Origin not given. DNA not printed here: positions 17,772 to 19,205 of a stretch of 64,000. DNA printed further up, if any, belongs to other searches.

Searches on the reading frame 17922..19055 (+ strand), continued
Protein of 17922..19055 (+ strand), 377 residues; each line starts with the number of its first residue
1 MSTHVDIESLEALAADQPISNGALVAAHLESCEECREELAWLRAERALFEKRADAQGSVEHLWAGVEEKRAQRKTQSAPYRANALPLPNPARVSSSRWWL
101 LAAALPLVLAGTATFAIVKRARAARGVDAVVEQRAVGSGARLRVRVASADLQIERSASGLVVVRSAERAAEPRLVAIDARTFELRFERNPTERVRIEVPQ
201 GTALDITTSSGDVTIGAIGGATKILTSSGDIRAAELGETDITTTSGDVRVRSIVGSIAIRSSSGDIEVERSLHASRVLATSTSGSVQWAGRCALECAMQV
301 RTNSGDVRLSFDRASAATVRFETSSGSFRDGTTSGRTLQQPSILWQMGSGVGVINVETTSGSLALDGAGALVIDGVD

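Call 59: find_encoding_contigs(protein=P0094, flank=6000, max_places=2)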
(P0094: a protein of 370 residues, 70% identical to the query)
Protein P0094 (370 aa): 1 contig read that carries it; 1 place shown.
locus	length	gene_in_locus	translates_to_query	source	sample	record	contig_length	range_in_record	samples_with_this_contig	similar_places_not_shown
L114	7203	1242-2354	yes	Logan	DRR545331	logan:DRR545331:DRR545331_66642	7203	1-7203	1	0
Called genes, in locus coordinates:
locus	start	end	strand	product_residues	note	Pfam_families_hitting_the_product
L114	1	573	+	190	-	?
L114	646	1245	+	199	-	PF04542:Sigma70_r2, PF08281:Sigma70_r4_2, PF04545:Sigma70_r4, PF13384:HTH_23 (weak)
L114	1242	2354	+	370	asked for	PF13349:DUF4097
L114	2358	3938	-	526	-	PF10462:Peptidase_M66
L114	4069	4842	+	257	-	-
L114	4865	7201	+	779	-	?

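Call 66: search_protein_representatives(alignment_id=A3)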
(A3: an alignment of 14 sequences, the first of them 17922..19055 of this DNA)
Query: 14 sequences, 370 profile positions. Proteins with E-value up to 0.001 (for the whole library): 29343; up to 1e-10: 8863; up to 1e-30: 136. The best 150 are listed.
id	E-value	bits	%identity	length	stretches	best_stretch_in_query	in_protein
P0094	5.0e-171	584.9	-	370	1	1-369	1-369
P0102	2.4e-151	520.2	-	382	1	1-370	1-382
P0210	1.1e-133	462.0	-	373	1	1-368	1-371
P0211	1.3e-114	399.3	-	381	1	1-368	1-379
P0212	3.5e-98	345.2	-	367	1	1-367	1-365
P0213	4.3e-91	321.9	-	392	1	1-367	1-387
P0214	1.9e-89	316.5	-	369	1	1-366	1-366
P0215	8.8e-75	268.2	-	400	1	2-368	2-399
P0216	5.7e-74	265.6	-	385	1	1-366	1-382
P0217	2.8e-69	250.1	-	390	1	1-366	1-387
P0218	5.3e-67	242.6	-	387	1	1-367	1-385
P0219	2.0e-66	240.7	-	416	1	2-366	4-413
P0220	4.1e-65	236.4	-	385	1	1-368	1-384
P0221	4.6e-63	229.7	-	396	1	1-368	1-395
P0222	2.3e-62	227.4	-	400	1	1-366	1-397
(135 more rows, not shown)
